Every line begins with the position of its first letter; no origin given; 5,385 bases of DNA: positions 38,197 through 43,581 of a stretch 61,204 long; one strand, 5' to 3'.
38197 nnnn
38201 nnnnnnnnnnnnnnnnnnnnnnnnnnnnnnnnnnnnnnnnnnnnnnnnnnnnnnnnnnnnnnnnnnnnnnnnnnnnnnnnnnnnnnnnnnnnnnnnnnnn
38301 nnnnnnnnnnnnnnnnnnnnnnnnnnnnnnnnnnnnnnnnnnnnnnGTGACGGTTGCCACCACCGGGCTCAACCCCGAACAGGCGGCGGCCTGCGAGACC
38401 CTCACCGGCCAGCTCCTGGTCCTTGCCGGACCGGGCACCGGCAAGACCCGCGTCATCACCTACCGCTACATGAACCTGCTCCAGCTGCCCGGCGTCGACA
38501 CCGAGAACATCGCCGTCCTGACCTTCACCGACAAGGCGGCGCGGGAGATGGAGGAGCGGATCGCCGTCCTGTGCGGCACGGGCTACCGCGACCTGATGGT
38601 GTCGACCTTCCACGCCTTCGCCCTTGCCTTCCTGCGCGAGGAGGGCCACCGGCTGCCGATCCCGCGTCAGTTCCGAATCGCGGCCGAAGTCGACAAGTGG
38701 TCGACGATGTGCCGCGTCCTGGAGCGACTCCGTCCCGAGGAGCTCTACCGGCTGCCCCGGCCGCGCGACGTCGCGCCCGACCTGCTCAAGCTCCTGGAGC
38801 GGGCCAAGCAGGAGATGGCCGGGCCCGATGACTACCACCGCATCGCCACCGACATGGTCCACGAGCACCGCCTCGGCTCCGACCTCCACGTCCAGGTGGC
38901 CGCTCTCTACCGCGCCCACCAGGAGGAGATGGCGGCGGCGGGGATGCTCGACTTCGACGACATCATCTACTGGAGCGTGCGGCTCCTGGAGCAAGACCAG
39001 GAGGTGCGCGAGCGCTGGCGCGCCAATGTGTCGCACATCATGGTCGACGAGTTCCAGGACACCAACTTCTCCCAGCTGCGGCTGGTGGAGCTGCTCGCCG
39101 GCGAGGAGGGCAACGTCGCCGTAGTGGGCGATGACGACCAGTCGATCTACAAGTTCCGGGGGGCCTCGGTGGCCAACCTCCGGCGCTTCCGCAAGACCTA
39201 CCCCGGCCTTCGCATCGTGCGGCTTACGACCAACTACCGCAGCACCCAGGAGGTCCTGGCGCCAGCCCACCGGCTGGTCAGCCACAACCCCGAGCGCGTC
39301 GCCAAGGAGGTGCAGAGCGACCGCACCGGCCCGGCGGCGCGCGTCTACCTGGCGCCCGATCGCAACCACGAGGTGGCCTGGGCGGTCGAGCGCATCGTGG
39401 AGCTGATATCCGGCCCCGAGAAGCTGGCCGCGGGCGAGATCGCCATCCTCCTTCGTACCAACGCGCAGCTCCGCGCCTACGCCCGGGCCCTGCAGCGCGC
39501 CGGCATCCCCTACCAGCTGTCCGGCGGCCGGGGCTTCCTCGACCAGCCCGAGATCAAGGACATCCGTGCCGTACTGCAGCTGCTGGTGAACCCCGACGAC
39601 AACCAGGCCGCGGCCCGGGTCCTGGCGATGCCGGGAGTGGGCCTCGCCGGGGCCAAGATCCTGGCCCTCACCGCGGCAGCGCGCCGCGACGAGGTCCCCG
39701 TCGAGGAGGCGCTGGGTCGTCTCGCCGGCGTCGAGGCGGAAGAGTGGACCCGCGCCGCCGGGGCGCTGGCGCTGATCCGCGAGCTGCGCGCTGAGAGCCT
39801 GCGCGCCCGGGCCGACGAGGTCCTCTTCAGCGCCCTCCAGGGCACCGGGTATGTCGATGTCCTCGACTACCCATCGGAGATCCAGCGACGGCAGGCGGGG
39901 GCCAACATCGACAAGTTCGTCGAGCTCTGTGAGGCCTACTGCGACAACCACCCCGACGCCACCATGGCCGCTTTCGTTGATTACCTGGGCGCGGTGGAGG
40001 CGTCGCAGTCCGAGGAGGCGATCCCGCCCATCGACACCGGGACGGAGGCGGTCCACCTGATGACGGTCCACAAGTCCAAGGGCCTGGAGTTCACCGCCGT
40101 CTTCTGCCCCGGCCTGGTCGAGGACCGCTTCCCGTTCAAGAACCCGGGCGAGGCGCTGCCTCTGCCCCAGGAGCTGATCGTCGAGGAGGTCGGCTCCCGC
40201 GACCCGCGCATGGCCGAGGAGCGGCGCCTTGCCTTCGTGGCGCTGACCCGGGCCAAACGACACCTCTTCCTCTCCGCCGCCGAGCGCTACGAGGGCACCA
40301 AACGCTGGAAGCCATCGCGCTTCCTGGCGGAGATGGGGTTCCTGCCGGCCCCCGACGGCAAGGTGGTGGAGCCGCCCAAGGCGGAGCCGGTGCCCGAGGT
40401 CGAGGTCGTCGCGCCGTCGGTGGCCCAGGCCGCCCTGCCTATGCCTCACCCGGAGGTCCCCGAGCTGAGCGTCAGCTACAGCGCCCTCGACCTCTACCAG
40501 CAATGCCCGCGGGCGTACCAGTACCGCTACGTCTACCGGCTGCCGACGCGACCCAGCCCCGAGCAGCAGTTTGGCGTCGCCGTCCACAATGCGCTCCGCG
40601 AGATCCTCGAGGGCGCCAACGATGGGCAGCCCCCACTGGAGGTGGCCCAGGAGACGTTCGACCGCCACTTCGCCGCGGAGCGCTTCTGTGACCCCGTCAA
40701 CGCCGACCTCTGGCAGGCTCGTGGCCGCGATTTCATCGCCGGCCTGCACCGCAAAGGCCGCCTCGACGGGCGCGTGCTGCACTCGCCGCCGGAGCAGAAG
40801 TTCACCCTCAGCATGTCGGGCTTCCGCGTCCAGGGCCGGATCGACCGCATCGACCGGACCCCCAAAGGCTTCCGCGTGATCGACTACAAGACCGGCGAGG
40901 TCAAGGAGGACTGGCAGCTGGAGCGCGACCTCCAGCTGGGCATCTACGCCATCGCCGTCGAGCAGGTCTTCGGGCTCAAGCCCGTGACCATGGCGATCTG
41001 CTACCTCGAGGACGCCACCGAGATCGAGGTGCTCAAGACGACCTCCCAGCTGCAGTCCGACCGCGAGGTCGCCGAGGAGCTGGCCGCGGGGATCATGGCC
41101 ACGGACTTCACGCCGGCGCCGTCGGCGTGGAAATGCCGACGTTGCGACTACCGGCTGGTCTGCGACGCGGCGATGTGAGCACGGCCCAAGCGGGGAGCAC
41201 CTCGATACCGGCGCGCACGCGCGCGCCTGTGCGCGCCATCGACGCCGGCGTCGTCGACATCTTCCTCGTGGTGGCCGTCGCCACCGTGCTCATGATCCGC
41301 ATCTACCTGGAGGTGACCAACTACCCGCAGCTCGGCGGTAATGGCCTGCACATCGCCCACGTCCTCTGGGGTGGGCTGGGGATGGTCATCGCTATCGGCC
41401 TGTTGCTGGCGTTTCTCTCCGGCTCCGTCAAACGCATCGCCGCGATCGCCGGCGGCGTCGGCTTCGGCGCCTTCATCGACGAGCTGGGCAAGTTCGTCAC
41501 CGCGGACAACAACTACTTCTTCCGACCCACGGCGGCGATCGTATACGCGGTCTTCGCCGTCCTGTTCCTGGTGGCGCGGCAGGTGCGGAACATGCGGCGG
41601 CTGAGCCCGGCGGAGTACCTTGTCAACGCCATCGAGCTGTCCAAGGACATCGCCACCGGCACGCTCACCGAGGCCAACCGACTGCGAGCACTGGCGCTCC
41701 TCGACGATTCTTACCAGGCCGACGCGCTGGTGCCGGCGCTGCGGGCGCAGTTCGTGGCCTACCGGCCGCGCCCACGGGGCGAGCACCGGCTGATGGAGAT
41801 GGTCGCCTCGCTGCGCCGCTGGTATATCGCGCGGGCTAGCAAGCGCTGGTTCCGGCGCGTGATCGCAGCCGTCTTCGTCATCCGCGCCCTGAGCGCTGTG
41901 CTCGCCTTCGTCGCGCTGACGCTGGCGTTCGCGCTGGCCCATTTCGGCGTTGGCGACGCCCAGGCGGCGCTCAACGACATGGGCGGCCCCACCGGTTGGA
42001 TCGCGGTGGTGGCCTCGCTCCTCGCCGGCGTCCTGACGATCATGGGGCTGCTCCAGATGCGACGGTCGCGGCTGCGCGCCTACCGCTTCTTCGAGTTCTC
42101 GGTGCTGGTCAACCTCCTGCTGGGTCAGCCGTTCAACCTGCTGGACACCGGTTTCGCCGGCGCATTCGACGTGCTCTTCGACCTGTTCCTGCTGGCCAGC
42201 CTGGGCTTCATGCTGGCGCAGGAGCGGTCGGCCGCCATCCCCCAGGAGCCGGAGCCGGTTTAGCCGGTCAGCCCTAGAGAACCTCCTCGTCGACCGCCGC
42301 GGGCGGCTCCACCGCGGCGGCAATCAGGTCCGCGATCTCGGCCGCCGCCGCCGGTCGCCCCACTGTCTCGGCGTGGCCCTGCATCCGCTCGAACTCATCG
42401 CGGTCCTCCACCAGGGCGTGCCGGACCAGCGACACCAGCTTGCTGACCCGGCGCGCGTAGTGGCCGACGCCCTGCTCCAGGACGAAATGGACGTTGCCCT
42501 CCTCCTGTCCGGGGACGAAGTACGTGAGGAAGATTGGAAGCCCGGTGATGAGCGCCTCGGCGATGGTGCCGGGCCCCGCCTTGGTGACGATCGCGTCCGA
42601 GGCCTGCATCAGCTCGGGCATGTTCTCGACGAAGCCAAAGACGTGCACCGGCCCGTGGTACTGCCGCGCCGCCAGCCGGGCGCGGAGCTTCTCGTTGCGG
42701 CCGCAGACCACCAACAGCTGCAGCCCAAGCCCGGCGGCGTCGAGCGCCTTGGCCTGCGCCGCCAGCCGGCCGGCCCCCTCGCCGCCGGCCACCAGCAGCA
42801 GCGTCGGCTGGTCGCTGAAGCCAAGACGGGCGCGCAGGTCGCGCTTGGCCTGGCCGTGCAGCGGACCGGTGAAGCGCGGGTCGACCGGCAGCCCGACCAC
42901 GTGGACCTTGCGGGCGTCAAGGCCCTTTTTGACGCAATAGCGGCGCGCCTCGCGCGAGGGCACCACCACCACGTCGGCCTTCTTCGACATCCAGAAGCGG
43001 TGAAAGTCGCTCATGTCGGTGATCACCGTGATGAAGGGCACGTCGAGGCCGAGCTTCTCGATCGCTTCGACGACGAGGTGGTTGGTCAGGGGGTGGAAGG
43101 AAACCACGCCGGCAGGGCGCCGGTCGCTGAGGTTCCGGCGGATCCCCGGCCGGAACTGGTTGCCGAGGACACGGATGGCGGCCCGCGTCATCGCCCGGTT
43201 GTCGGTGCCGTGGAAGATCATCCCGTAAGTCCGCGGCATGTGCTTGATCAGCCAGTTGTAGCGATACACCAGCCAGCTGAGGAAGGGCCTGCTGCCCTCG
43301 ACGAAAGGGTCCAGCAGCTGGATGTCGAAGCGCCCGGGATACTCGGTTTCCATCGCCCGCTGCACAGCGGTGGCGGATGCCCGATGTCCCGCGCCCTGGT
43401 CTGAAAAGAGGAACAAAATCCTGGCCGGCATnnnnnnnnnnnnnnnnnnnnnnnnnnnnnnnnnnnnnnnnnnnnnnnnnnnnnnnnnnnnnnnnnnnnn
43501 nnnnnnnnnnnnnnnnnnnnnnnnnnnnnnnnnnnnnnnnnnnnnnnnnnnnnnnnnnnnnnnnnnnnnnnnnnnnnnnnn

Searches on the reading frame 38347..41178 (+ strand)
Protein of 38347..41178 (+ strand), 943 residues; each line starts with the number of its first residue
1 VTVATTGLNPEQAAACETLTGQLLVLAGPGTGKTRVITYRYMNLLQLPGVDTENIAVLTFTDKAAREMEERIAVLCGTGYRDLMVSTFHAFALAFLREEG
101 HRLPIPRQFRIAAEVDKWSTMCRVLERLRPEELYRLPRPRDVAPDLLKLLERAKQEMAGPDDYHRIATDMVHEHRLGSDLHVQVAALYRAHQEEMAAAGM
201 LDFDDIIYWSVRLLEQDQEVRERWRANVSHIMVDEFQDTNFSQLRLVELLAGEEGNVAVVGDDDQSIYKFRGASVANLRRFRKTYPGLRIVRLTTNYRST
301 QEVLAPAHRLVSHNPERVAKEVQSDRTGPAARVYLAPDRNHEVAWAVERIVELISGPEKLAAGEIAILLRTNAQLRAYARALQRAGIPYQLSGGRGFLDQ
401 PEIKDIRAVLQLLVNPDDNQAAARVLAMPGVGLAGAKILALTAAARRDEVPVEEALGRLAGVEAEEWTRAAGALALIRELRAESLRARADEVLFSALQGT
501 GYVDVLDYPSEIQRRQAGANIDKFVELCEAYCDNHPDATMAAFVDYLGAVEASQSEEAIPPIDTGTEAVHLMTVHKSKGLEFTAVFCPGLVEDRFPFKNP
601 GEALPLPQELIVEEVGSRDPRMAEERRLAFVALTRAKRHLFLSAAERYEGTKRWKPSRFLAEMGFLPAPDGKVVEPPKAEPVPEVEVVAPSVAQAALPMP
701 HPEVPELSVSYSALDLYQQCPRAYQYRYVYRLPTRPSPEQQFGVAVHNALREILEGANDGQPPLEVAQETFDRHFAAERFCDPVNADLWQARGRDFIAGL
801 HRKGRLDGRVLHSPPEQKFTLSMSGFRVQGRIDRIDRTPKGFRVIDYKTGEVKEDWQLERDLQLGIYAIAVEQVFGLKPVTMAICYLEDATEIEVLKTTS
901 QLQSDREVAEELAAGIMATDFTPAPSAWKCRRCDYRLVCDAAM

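Call 14: search_protein_families(library=pfam, proteins=[window:38347-41178:+], max_evalue=0.0001)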
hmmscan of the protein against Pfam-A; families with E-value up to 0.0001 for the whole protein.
window:38347-41178:+ (943 aa): 7 families
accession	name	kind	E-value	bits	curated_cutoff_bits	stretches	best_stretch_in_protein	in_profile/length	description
PF00580.27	UvrD-helicase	-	6.1e-73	246.3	23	1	8-286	1-271/271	UvrD/REP helicase N-terminal domain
PF13361.12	UvrD_C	-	4.6e-45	155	25.6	1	291-646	1-349/350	UvrD-like helicase C-terminal domain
PF12705.13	PDDEXK_1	-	5.5e-40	138.3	22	1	709-940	2-247/247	PD-(D/E)XK nuclease superfamily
PF13245.12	AAA_19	-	1.7e-23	83.7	25.1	1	17-271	8-134/134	AAA domain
PF13538.12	UvrD_C_2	-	9.8e-11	41.8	27.4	0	569-589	2-24/52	UvrD-like helicase C-terminal domain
PF13604.12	AAA_30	-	1.2e-08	35.4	27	0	8-77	2-71/191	AAA domain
PF01930.23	Cas_Cas4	-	8.4e-06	26.4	22.7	1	808-939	34-158/160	Domain of unknown function DUF83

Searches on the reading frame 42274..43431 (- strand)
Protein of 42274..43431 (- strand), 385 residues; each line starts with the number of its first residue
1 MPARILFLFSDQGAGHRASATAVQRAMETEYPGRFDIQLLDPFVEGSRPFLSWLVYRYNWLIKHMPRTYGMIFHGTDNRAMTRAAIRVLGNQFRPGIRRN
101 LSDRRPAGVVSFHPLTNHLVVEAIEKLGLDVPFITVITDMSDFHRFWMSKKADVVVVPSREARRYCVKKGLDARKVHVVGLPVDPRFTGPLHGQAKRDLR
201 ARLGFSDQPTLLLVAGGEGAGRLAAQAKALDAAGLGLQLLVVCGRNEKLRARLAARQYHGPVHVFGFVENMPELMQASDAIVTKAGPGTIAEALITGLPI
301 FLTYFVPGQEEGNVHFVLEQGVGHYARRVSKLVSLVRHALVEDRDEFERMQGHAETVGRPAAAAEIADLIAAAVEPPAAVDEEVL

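Call 3: search_protein_families(library=pfam, proteins=[window:42274-43431:-], max_evalue=0.01)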
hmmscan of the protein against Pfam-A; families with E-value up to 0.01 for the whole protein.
window:42274-43431:- (385 aa): 6 families
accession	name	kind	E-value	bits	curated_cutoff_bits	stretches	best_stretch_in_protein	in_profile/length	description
PF06925.17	MGDG_synth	-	1.4e-20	74.5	25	1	16-183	1-169/169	Monogalactosyldiacylglycerol (MGDG) synthase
PF04101.22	Glyco_tran_28_C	-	4.5e-12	46.8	22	1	213-302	3-96/166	Glycosyltransferase family 28 C-terminal domain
PF13692.12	Glyco_trans_1_4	-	9.4e-08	32.9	27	1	227-333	24-140/142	Glycosyl transferases group 1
PF02350.25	Epimerase_2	-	4.1e-06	26.3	30.6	1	142-370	113-346/347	UDP-N-acetylglucosamine 2-epimerase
PF13439.12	Glyco_transf_4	-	1.4e-05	25.7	28.5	1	95-185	62-168/170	Glycosyltransferase Family 4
PF13579.12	Glyco_trans_4_4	-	0.0018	19.1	29.7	1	147-180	123-156/158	Glycosyl transferase 4-like domain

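Call 4: search_protein_families(library=ncbifam, proteins=[window:42274-43431:-], max_evalue=0.01)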
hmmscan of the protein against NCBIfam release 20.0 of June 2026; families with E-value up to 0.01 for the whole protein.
window:42274-43431:- (385 aa): 6 families
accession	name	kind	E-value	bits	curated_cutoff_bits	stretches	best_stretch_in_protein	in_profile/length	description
NF010135.0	PRK13609.1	equivalog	5.2e-45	154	500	1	4-373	6-368/388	diglucosyl diacylglycerol synthase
NF010134.0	PRK13608.1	equivalog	2.9e-27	95.7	557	1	125-359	122-354/391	diglucosyl diacylglycerol synthase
TIGR01133.1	murG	equivalog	3.9e-14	52.4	250.25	1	147-370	134-353/353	undecaprenyldiphospho-muramoylpentapeptide beta-N-acetylglucosaminyltransferase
NF009102.0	PRK12446.1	equivalog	0.0007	18.6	339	1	191-303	168-278/352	undecaprenyldiphospho-muramoylpentapeptide beta-N-acetylglucosaminyltransferase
TIGR03590.1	PseG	equivalog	0.00099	18.8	153.55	1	209-310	172-274/280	UDP-2,4-diacetamido-2,4,6-trideoxy-beta-L-altropyranose hydrolase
NF041548.1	PssE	equivalog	0.0019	18.1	120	1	262-299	43-80/146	PssE/Cps14G family polysaccharide biosynthesis glycosyltransferase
